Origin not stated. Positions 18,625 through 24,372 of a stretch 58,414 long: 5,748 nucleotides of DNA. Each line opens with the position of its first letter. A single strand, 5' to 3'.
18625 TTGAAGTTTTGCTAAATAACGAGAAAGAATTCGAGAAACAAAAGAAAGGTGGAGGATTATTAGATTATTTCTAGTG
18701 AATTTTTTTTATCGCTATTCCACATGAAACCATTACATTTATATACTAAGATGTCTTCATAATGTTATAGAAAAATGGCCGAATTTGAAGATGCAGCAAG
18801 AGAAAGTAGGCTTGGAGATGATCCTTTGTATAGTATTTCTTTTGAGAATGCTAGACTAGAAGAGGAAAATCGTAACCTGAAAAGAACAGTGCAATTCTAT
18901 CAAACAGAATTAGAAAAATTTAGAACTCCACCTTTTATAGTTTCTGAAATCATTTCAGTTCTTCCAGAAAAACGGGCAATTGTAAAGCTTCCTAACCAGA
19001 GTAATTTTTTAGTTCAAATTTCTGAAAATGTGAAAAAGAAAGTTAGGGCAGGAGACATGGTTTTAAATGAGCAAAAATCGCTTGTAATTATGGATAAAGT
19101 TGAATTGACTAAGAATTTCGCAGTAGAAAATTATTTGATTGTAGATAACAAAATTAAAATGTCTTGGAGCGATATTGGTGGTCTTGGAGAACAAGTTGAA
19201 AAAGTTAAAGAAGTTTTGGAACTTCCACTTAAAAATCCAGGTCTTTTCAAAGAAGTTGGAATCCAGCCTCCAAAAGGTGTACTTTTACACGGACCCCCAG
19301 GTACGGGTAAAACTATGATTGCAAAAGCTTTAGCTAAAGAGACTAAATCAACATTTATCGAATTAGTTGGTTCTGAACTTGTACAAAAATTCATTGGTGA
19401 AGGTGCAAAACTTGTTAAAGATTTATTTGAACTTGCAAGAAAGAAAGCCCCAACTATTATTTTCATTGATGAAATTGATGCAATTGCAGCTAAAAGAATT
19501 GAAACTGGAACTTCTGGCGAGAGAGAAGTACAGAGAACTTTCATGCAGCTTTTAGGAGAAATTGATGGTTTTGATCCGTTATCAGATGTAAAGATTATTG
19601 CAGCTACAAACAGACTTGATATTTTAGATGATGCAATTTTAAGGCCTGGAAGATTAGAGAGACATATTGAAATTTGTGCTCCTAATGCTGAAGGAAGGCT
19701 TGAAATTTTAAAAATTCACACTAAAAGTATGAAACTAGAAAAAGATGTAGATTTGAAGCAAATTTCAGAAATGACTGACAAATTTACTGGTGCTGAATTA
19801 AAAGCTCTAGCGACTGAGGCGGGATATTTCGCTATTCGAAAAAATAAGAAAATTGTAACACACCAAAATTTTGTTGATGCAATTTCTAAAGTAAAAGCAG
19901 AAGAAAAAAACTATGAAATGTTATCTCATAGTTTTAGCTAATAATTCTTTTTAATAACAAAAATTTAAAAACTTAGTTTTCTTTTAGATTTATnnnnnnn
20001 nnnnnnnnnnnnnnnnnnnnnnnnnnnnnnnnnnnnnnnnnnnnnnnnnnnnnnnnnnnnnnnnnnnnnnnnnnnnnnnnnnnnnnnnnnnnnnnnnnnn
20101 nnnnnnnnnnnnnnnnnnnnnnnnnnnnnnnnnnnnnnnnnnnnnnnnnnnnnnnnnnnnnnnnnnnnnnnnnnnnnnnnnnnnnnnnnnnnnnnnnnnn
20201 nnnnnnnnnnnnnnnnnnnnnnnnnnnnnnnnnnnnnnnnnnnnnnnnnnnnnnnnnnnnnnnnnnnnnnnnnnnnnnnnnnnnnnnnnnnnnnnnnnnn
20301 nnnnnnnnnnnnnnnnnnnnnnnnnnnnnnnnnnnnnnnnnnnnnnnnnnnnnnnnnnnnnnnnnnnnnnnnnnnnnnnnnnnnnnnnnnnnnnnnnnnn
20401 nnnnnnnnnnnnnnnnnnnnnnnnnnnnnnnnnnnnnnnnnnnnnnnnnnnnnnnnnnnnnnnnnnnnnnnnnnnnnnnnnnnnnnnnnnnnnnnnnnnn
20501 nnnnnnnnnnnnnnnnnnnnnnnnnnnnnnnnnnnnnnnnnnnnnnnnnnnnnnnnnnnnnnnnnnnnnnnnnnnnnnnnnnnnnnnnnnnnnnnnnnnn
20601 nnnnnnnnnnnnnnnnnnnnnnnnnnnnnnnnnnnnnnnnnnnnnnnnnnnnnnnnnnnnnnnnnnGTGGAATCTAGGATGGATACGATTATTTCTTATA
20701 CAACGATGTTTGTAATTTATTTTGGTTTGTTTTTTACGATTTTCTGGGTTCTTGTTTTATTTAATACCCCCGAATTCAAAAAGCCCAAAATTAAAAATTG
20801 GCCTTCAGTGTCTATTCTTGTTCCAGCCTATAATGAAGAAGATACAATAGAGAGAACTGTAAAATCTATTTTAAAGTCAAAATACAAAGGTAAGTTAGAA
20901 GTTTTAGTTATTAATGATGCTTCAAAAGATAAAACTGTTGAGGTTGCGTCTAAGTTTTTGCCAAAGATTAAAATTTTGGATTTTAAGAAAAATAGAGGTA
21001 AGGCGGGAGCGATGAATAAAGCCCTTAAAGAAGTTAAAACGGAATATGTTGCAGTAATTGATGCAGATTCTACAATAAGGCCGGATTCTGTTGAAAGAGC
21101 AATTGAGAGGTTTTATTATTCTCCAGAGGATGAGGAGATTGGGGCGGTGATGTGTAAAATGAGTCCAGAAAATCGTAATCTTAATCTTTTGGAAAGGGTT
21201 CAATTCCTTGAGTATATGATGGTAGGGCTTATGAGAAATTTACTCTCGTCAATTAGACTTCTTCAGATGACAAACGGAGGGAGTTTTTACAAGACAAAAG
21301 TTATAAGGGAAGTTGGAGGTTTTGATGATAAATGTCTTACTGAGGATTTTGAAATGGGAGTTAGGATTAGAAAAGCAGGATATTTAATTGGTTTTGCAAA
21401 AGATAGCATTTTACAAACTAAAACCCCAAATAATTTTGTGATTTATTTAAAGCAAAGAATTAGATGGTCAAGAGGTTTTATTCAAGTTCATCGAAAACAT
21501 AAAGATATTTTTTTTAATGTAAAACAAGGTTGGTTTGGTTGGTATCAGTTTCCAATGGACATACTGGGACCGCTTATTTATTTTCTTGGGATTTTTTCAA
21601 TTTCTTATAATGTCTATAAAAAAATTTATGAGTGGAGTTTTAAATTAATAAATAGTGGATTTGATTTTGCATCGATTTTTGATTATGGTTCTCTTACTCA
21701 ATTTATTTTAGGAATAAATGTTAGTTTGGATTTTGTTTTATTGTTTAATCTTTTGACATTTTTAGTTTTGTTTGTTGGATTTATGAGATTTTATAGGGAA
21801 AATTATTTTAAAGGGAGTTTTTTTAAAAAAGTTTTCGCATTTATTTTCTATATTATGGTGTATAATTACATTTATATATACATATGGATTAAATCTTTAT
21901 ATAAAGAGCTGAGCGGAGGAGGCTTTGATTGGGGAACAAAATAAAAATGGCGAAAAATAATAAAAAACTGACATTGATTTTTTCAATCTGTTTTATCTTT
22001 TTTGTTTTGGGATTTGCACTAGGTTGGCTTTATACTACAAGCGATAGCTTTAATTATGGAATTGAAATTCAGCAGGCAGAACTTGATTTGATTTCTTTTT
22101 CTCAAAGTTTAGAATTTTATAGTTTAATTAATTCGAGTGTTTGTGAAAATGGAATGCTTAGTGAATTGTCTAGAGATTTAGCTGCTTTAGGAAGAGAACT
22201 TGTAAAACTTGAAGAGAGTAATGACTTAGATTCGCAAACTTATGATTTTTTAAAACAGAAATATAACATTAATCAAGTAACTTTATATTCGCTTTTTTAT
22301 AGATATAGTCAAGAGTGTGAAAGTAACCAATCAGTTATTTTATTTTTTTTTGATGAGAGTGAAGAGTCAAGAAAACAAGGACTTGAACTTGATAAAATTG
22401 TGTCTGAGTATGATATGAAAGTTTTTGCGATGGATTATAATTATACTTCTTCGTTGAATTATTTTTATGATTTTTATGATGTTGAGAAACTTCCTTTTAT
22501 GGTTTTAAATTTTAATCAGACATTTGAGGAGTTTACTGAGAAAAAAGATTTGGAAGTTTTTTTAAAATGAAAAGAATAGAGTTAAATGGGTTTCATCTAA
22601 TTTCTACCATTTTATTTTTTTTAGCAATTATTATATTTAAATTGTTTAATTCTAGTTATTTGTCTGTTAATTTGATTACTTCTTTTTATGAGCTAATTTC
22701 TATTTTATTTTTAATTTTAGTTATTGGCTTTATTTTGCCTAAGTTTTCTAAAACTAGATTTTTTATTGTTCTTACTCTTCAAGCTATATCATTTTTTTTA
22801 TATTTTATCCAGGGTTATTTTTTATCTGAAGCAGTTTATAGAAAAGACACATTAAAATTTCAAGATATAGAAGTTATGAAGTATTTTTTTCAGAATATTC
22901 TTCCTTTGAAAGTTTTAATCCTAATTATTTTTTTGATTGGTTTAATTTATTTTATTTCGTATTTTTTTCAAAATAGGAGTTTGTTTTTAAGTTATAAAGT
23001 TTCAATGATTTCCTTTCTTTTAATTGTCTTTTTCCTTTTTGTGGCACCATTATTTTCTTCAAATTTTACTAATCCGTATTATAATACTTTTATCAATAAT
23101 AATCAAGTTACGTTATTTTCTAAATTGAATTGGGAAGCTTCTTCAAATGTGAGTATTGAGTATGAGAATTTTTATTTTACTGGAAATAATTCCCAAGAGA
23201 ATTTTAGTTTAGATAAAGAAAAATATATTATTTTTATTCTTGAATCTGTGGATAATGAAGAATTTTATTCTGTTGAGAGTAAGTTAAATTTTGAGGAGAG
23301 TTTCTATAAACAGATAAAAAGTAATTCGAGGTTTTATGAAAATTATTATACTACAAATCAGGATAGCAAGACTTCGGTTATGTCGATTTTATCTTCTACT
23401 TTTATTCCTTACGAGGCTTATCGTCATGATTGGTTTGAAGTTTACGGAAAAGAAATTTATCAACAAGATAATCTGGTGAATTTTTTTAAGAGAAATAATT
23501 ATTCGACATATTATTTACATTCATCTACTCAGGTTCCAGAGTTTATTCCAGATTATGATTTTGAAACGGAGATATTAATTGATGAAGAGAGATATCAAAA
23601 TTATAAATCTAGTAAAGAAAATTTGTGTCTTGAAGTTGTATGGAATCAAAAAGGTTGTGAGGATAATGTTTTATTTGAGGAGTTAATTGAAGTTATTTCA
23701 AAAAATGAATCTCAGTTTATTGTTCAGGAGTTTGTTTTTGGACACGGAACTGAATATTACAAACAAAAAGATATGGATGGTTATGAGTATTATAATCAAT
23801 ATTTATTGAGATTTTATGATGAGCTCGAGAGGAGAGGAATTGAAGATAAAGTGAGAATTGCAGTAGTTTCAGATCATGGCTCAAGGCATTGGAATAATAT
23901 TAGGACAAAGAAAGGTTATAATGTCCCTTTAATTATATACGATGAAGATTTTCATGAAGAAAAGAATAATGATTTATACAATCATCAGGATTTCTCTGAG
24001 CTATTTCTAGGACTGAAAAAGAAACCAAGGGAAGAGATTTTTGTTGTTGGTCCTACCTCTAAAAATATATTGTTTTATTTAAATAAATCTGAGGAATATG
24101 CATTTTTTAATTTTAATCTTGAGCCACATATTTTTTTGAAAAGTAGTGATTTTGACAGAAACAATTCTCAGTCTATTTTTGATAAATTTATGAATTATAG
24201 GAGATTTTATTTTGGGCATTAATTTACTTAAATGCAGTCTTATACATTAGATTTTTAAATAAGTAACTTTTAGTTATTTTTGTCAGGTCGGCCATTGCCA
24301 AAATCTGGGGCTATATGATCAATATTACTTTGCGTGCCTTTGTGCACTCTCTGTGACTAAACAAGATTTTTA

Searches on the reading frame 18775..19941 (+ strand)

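Call 54: search_protein_families(library=pfam, proteins=[window:18775-19941:+], max_evalue=0.001)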
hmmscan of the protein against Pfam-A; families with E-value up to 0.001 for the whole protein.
window:18775-19941:+ (388 aa): 12 families
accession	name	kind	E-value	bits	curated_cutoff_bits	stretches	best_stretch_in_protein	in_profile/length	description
PF00004.35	AAA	-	2.6e-42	144.8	21.2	1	169-300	1-129/131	ATPase family associated with various cellular activities (AAA)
PF17862.7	AAA_lid_3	-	6.4e-13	48.4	27.2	1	324-366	1-43/45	AAA+ lid domain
PF07724.20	AAA_2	-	4.1e-08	33.9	27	1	169-260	6-99/166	AAA domain (Cdc48 subfamily)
PF16450.11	Prot_ATP_ID_OB_C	-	1.3e-07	31.8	23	1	58-110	3-56/56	Proteasomal ATPase OB C-terminal domain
PF13191.12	AAA_16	-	8.3e-07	30.1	32.6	1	157-192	15-50/167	AAA ATPase domain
PF07728.20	AAA_5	-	1.6e-06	28.6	22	1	168-282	1-125/139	AAA domain (dynein-related subfamily)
PF05496.18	RuvB_N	-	9.3e-06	25.9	27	1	167-239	34-98/159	Holliday junction DNA helicase RuvB P-loop domain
PF13173.12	AAA_14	-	3.5e-05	24.3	27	1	169-237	5-74/129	AAA domain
PF20720.3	nSTAND3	-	7.5e-05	22.9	27.2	1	169-239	20-77/155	Novel STAND NTPase 3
PF06068.19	TIP49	-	9.1e-05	22.2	23.8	1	167-205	51-91/347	TIP49 P-loop domain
PF13401.12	AAA_22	-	0.00011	23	27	0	169-195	8-37/130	AAA domain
PF13521.12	AAA_28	-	0.00041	21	27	1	169-209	2-42/164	AAA domain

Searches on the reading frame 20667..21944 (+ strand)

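Call 54: search_protein_families(library=pfam, proteins=[window:20667-21944:+], max_evalue=0.001)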
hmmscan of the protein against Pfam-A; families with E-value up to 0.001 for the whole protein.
window:20667-21944:+ (425 aa): 6 families
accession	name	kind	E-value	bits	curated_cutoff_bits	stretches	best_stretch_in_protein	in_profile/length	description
PF00535.33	Glycos_transf_2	-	3.3e-33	115.4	23.3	1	49-175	1-129/168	Glycosyl transferase family 2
PF13641.12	Glyco_tranf_2_3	-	8.4e-31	108.2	27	1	46-270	1-230/230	Glycosyltransferase like family 2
PF13632.12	Glyco_trans_2_3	-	1.2e-22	81.2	27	1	127-322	1-182/198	Glycosyl transferase family group 2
PF10111.15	Glyco_tranf_2_2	-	3.4e-11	43.6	27.3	1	49-237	1-202/276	Glycosyltransferase like family 2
PF13506.12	Glyco_transf_21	-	7.2e-08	32.5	21.7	1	112-269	18-174/174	Glycosyl transferase family 21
PF03142.21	Chitin_synth_2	-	2.3e-05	23.7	27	0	124-185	201-259/527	Chitin synthase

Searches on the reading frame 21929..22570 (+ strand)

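Call 54: search_protein_families(library=pfam, proteins=[window:21929-22570:+], max_evalue=0.001)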
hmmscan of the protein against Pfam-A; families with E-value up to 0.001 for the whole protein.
window:21929-22570:+ (213 aa): 1 family
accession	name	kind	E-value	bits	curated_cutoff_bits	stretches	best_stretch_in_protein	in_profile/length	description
PF06305.16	LapA_dom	-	0.00063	20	28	0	20-51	22-53/64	Lipopolysaccharide assembly protein A domain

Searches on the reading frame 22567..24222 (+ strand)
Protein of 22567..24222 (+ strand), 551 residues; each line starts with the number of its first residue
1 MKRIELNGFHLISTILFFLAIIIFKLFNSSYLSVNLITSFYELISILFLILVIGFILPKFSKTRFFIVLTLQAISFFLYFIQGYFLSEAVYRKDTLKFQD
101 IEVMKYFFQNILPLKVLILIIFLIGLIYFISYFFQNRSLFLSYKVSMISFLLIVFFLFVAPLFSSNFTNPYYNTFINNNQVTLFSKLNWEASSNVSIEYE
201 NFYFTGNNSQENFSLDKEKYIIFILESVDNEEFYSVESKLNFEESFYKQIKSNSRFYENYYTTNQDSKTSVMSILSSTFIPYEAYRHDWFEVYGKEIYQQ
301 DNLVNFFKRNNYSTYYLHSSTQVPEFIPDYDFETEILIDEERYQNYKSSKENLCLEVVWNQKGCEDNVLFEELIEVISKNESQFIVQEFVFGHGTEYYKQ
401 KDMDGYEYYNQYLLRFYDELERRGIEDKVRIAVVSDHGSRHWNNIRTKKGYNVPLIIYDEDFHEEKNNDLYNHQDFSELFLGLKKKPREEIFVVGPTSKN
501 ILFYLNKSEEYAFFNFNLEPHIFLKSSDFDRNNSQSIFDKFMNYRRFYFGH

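Call 55: search_protein_families(library=pfam, proteins=[window:22567-24222:+], max_evalue=0.001)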
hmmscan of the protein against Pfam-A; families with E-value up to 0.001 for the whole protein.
window:22567-24222:+ (551 aa): 1 family
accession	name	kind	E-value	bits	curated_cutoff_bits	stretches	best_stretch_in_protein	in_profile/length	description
PF00884.28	Sulfatase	-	1.4e-12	48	25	1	251-482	33-297/301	Sulfatase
